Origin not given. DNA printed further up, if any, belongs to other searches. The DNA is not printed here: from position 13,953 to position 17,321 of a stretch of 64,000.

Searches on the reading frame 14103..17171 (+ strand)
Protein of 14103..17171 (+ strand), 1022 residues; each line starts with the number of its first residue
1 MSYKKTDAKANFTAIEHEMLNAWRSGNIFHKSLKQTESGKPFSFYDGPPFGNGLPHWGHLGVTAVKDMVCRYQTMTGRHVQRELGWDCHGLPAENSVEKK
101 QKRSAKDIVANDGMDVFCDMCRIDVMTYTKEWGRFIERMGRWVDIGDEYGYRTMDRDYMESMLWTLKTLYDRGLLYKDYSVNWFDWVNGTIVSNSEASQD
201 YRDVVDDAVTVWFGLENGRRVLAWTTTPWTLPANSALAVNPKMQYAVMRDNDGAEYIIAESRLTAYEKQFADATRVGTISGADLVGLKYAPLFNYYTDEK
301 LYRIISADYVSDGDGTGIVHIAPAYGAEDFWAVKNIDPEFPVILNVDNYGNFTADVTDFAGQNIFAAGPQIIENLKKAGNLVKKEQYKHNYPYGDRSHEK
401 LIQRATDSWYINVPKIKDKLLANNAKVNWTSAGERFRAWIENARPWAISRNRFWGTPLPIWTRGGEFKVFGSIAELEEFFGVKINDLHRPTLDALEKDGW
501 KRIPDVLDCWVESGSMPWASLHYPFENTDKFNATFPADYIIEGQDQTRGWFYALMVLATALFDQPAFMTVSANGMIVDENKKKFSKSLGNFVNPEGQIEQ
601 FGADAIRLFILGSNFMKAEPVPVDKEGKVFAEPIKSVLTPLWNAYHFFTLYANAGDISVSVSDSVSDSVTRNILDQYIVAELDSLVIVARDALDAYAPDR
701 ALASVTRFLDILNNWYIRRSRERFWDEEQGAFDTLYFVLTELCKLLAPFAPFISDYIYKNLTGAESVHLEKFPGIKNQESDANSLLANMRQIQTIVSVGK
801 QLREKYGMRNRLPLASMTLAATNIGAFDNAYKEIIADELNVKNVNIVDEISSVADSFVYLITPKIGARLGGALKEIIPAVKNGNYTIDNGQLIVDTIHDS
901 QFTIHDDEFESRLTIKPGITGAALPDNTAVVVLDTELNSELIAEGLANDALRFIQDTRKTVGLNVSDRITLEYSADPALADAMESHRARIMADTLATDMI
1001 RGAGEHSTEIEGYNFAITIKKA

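Call 40: search_protein_families(library=pfam, proteins=[window:14103-17171:+])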
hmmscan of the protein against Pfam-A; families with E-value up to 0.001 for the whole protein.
window:14103-17171:+ (1022 aa): 4 families
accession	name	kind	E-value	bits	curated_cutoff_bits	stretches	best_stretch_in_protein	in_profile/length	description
PF00133.28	tRNA-synt_1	-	2.6e-109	366.2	22.7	1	19-618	2-410/414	tRNA synthetases class I (I, L, M and V)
PF08264.19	Anticodon_1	-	7.7e-27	94.4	25.1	1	675-814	1-144/148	Anticodon-binding domain of tRNA ligase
PF19302.4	DUF5915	-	5.5e-26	91.8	27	1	833-1021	2-194/195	Domain of unknown function (DUF5915)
PF09334.17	tRNA-synt_1g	-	2.5e-14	53.3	20.1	1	49-110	8-68/391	tRNA synthetases class I (M)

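Call 42: search_solved_structures(query=window:14103-17171:+, show_alignments=1, max_evalue=1e-50)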
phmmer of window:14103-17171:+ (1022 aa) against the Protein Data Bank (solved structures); distinct sequences matched with E-value up to 1e-50: 15.
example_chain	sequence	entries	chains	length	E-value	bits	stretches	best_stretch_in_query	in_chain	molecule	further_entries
9w01_B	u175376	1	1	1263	8.5e-204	682.4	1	9-988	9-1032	Isoleucine--tRNA ligase, cytoplasmic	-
8c8u_A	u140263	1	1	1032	2.2e-199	667.8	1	15-987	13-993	Isoleucine--tRNA ligase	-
8c8v_A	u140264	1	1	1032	3.7e-199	667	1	15-987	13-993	Isoleucine--tRNA ligase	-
8wnd_A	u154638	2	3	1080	9.9e-198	662.3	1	6-1001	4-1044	isoleucine--tRNA ligase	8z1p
8c9d_A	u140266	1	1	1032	1.7e-197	661.6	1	15-987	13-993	Isoleucine--tRNA ligase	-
8c8w_A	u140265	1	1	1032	1.9e-196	658.1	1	15-987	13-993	Isoleucine--tRNA ligase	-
9wqs_A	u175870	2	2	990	2.2e-189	634.7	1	6-882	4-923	Isoleucine--tRNA ligase, cytoplasmic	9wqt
7d5c_A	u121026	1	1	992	2.5e-189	634.5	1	6-882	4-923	Isoleucine--tRNA ligase, cytoplasmic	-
6ldk_A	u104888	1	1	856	1.2e-178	599.2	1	12-762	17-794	Isoleucine--tRNA ligase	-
1ile_A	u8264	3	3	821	1.8e-168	565.5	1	8-807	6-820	ISOLEUCYL-TRNA SYNTHETASE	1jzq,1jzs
8c9e_A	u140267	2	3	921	1.2e-84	287.9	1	9-780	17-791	Isoleucine--tRNA ligase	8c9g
8c9f_A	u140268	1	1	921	3.4e-82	279.9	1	9-780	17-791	Isoleucine--tRNA ligase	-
1ffy_A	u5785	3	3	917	2.2e-78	267.3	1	16-777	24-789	ISOLEUCYL-TRNA SYNTHETASE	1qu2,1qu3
8wnf_A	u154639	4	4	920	3.2e-62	213.7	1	8-615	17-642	Isoleucine--tRNA ligase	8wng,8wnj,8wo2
8wni_A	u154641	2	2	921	3.2e-62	213.7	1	8-615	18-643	Isoleucine--tRNA ligase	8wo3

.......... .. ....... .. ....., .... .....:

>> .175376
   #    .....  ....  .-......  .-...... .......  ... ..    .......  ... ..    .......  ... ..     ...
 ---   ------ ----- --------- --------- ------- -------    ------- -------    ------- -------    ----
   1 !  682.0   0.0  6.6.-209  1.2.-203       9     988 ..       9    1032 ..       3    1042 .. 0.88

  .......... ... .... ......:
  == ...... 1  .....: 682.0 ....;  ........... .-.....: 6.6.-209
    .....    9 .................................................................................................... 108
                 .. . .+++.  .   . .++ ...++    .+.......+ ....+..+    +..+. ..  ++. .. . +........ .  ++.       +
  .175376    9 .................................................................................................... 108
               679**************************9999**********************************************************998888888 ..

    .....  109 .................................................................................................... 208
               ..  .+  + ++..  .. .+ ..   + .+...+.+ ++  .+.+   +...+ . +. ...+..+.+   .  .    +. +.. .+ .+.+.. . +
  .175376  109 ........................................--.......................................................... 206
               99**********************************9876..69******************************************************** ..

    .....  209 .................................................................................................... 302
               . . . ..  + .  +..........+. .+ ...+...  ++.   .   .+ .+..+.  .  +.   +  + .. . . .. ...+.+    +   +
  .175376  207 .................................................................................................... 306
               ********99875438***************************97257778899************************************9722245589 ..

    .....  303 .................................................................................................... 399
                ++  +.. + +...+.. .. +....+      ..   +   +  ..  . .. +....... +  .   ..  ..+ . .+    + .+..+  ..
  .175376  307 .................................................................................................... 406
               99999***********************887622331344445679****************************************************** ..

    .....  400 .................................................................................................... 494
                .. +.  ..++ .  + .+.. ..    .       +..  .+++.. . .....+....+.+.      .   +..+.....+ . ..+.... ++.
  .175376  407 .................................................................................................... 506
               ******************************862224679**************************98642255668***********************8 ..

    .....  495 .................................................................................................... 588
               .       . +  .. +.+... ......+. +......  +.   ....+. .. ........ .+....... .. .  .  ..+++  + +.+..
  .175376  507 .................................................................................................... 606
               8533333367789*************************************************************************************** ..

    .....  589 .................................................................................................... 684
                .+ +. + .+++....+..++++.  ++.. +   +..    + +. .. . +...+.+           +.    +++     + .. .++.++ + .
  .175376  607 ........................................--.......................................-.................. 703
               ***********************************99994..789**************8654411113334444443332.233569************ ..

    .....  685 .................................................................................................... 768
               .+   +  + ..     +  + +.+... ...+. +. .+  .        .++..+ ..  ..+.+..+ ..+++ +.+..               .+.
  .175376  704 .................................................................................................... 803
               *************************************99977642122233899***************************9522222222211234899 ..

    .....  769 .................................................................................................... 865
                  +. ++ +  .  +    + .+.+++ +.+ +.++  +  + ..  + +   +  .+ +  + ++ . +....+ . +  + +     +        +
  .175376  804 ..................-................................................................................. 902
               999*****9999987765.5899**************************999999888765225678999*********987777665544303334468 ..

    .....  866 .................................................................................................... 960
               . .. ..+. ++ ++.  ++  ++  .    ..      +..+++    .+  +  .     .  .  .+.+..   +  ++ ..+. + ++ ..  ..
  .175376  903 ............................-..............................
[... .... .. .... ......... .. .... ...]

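Call 48: find_homologous_proteins(query=window:14103-17171:+, max_evalue=1e-100)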
Query window:14103-17171:+ (1022 aa): 7993 proteins with E <= 1e-100 among 8000 candidates; the best 120 are listed.
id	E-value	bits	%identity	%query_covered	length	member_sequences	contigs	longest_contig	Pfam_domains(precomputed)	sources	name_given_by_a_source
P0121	0.0e+0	2377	100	100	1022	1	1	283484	PF09334.18,PF08264.20,PF00133.29,PF19302.5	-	-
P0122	0.0e+0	1865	78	100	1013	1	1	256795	PF09334.18,PF08264.20,PF00133.29,PF19302.5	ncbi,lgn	-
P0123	0.0e+0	1776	75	100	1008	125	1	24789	PF09334.18,PF08264.20,PF00133.29,PF19302.5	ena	-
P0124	0.0e+0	1774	75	100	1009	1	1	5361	PF09334.18,PF08264.20,PF00133.29,PF19302.5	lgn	-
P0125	0.0e+0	1772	74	100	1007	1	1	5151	PF09334.18,PF08264.20,PF00133.29,PF19302.5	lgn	-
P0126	0.0e+0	1766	74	100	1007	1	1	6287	PF09334.18,PF08264.20,PF00133.29,PF19302.5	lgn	-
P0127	0.0e+0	1765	74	100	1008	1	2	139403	PF09334.18,PF08264.20,PF00133.29,PF19302.5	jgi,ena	-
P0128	0.0e+0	1764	74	100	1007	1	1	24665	PF09334.18,PF08264.20,PF00133.29,PF19302.5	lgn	-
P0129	0.0e+0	1763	74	100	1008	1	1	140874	PF09334.18,PF08264.20,PF00133.29,PF19302.5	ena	-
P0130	0.0e+0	1763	74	100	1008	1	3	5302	PF09334.18,PF08264.20,PF00133.29,PF19302.5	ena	-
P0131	0.0e+0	1763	74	100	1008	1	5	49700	PF09334.18,PF08264.20,PF00133.29,PF19302.5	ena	-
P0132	0.0e+0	1762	74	100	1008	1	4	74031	PF09334.18,PF08264.20,PF00133.29,PF19302.5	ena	-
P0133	0.0e+0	1762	74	100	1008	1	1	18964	PF09334.18,PF08264.20,PF00133.29,PF19302.5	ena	-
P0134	0.0e+0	1762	74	100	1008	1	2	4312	PF09334.18,PF08264.20,PF00133.29,PF19302.5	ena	-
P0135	0.0e+0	1762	74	100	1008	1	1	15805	PF09334.18,PF08264.20,PF00133.29,PF19302.5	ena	-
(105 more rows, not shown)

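Call 50: find_encoding_contigs(protein=P0122, flank=10000, max_places=3)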
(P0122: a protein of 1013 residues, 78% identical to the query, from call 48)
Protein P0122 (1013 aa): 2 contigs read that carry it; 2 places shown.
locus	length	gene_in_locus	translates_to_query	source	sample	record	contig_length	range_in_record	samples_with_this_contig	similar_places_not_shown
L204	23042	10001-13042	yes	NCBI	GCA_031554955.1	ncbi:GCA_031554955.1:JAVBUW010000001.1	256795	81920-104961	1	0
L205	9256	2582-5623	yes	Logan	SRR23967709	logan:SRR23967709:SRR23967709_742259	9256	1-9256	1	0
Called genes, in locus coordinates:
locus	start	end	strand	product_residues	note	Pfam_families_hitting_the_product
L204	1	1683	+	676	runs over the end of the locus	PF00133:tRNA-synt_1, PF09334:tRNA-synt_1g, PF19303:Anticodon_3, PF01588:tRNA_bind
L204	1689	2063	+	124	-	-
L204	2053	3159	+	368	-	PF02677:QueH, PF04480:DUF559, PF18741:MTES_1575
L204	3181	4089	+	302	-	PF00698:Acyl_transf_1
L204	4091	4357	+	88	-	-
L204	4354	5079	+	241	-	PF00106:adh_short, PF08659:KR, PF13561:adh_short_C2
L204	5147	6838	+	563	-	PF01134:GIDA, PF13932:SAM_GIDA_C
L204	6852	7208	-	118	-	PF08818:DUF1801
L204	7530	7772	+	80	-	PF01541:GIY-YIG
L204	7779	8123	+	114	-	PF24585:YunG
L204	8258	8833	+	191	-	PF13505:OMP_b-brl, PF01389:OmpA_membrane (weak)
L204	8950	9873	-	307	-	-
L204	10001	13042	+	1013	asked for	PF00133:tRNA-synt_1, PF09334:tRNA-synt_1g (weak), PF08264:Anticodon_1, PF19302:DUF5915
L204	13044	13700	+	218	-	PF22175:Ogg-HhH (weak), PF00730:HhH-GPD, PF00633:HHH (weak), PF10576:EndIII_4Fe-2S (faint)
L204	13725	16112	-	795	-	PF01588:tRNA_bind, PF03483:B3_4, PF03484:B5, PF17759:tRNA_synthFbeta, PF03147:FDX-ACB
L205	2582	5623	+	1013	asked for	PF00133:tRNA-synt_1, PF09334:tRNA-synt_1g (weak), PF08264:Anticodon_1, PF19302:DUF5915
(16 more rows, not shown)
